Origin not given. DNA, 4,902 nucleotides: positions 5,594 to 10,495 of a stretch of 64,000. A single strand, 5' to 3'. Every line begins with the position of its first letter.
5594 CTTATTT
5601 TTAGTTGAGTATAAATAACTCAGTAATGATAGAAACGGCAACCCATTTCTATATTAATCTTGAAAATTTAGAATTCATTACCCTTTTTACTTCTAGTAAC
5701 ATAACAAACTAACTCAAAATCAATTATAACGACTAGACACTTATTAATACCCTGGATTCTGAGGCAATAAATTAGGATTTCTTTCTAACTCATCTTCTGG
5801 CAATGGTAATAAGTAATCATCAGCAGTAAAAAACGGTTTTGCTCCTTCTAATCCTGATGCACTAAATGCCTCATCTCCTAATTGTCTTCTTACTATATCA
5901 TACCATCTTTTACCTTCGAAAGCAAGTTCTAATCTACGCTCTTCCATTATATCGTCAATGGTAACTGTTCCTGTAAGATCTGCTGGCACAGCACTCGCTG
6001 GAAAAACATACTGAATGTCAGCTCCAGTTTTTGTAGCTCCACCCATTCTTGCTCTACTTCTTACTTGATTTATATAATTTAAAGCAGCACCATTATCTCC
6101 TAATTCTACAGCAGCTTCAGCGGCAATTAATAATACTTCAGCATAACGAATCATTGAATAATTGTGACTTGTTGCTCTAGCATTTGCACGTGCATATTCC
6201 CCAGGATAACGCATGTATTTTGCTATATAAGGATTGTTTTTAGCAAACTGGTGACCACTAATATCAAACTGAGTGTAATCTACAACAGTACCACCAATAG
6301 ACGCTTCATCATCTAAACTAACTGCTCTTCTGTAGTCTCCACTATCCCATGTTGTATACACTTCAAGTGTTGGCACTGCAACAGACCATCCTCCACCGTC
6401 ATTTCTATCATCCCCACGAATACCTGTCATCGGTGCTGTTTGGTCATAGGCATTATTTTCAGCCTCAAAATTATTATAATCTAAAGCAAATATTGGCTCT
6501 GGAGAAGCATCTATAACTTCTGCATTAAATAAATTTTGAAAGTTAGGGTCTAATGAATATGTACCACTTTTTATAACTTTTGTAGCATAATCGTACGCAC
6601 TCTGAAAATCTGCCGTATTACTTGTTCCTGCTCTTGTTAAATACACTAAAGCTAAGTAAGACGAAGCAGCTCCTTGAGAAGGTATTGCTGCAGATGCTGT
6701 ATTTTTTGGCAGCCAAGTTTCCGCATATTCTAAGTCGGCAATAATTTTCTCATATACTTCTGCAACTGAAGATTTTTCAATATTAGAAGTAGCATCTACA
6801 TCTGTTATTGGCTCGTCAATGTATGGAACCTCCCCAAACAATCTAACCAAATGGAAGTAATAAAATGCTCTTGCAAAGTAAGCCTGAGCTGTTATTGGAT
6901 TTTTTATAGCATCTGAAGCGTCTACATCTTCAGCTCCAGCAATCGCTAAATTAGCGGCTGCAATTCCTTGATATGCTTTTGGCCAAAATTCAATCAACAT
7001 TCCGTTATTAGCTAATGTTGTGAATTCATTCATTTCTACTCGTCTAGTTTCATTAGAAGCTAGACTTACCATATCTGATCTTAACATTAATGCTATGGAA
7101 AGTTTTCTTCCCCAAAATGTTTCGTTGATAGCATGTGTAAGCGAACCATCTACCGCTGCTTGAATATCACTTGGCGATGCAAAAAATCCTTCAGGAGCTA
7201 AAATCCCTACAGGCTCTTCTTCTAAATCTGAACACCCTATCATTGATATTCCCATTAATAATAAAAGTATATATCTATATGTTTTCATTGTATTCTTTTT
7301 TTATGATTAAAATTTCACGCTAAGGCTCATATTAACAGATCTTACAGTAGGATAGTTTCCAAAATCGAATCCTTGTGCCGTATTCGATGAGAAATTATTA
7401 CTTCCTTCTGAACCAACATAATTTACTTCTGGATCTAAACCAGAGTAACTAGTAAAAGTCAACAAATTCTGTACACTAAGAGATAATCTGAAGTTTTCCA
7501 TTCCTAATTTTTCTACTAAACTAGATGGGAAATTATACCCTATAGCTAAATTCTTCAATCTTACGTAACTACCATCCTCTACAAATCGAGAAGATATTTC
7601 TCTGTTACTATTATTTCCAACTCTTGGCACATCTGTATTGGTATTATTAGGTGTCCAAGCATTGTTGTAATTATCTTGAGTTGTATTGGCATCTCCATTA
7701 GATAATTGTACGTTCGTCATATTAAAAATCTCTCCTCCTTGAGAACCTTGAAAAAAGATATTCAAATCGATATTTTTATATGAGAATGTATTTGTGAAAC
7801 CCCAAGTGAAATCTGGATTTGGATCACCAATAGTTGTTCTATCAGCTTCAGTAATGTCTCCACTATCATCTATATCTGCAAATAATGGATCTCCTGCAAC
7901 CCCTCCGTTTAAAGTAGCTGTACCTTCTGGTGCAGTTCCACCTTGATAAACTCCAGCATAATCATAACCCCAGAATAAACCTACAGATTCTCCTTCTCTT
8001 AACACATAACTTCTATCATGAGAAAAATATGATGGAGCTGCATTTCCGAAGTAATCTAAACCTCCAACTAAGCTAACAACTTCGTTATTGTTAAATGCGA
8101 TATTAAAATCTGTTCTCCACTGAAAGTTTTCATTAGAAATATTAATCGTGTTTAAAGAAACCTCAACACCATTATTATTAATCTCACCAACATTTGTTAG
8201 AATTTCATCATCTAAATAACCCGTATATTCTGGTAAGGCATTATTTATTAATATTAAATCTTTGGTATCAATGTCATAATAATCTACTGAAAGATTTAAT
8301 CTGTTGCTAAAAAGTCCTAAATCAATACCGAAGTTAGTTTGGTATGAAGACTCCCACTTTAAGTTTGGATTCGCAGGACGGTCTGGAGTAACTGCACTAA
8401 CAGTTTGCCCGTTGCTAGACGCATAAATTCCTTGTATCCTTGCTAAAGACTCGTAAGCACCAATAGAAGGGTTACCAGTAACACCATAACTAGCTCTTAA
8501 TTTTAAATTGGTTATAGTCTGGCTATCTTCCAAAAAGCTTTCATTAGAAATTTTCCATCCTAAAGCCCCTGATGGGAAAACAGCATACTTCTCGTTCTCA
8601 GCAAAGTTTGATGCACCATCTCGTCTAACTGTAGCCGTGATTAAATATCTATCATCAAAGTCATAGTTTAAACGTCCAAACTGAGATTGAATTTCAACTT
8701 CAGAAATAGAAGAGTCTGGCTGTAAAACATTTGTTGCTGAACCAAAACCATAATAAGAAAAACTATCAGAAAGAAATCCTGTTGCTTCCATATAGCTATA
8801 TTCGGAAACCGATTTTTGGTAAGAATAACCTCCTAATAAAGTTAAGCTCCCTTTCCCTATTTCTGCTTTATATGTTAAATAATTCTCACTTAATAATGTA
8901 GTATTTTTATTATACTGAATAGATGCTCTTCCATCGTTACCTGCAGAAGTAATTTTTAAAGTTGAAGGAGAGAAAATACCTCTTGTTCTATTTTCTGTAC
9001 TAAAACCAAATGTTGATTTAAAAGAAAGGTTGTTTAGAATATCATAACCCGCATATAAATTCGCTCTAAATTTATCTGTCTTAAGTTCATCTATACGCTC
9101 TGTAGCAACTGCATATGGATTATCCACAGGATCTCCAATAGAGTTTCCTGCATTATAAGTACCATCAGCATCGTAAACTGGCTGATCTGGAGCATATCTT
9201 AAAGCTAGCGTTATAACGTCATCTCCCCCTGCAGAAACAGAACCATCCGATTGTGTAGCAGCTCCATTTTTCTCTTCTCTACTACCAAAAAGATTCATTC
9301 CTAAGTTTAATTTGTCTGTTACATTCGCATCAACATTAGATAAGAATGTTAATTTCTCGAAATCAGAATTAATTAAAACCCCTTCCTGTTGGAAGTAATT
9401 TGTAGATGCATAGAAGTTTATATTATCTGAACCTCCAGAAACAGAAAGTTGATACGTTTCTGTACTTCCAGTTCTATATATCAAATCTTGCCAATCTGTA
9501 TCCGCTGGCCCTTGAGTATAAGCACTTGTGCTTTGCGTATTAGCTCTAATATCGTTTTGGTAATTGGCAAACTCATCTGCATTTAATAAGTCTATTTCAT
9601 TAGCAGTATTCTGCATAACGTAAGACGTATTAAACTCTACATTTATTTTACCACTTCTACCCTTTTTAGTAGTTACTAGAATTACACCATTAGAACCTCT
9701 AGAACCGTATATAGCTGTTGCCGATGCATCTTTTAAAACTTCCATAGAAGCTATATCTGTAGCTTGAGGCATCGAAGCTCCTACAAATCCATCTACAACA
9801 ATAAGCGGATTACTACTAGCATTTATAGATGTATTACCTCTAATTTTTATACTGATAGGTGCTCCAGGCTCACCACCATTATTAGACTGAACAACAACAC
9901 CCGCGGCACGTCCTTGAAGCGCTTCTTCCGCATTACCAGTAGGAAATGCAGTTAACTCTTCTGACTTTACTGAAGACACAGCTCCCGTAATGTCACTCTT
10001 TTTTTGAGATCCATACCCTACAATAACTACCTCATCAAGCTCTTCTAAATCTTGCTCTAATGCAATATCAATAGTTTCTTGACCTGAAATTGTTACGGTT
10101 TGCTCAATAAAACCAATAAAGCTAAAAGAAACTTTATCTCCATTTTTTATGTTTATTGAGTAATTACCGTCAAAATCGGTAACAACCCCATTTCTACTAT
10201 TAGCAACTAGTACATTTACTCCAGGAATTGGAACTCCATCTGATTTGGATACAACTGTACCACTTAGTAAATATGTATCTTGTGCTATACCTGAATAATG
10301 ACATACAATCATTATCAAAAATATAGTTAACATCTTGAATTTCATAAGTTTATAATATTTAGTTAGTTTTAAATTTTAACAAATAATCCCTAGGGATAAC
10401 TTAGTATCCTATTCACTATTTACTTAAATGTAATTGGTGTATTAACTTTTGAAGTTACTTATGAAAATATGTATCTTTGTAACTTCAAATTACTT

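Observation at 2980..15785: Candidate GntR/FadR operator motif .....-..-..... present at three promoter regions of the alginate PUL.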

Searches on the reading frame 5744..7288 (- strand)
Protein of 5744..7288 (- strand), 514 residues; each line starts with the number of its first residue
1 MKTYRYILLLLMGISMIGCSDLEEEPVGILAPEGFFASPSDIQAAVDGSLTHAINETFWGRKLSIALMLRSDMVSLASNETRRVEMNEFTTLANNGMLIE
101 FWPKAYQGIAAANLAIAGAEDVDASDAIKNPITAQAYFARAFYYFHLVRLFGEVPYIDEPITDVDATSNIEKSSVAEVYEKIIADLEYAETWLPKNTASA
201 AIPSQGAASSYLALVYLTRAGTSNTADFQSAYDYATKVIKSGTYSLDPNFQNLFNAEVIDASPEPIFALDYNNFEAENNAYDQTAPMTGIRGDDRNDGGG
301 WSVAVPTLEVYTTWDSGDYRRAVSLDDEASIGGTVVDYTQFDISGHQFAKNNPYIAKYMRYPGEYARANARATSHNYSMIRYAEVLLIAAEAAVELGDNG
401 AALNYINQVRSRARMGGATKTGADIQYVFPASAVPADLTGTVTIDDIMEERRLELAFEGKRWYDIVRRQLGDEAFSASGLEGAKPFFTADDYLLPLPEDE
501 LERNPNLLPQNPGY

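Call 5: search_protein_families(library=pfam, proteins=[window:5744-7288:-])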
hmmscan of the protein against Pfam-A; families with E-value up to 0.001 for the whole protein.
window:5744-7288:- (514 aa): 3 families
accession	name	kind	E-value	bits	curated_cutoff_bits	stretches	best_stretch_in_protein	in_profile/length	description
PF07980.17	SusD_RagB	-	9.2e-37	127.7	23.1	1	312-514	92-297/297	SusD family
PF14322.12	SusD-like_3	-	4.5e-26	92.7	27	1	94-217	70-191/191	Starch-binding associating with outer membrane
PF12771.13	SusD-like_2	-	3.5e-07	29.9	27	1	100-194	59-151/415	Starch-binding associating with outer membrane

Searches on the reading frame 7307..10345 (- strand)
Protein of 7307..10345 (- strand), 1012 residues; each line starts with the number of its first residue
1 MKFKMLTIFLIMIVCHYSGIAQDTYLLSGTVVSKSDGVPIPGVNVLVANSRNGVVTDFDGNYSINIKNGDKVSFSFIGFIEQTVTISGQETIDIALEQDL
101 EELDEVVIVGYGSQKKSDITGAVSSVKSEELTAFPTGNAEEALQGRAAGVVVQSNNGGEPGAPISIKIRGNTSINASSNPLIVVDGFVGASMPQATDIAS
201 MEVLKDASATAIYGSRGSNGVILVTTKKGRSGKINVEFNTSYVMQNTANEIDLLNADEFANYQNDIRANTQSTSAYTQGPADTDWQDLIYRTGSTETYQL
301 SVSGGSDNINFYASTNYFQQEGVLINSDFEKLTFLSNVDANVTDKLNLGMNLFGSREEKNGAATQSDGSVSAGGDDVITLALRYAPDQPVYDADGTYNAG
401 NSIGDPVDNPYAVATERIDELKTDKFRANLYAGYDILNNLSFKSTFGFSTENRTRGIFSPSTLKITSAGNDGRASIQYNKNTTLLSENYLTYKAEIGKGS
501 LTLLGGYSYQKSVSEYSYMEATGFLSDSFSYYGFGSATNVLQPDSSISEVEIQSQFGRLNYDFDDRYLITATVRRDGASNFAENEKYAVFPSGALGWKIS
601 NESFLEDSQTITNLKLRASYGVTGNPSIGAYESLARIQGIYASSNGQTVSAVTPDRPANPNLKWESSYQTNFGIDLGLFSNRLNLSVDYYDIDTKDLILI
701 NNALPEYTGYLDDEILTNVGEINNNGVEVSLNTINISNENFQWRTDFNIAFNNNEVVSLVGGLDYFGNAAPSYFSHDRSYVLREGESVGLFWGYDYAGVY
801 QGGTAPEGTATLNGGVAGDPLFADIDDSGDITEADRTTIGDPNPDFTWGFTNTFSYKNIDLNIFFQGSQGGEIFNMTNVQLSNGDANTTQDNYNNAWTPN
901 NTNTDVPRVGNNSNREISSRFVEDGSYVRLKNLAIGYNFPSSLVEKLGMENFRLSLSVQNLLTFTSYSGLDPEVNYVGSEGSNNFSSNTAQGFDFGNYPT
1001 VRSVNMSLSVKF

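Call 5: search_protein_families(library=pfam, proteins=[window:7307-10345:-])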
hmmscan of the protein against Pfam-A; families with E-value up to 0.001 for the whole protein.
window:7307-10345:- (1012 aa): 4 families
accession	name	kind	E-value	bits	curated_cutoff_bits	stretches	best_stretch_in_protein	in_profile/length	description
PF00593.30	TonB_dep_Rec_b-barrel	-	2.7e-22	80.7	27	1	372-961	9-436/436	TonB dependent receptor-like, beta-barrel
PF13715.12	CarbopepD_reg_2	-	1.2e-17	64.1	32.2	1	27-108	1-88/88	CarboxypepD_reg-like domain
PF07715.20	Plug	-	1.4e-15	58.2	23.9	1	116-221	2-107/107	TonB-dependent Receptor Plug Domain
PF13620.12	CarboxypepD_reg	-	2.3e-09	37.9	32.3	1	27-96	2-81/82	Carboxypeptidase regulatory-like domain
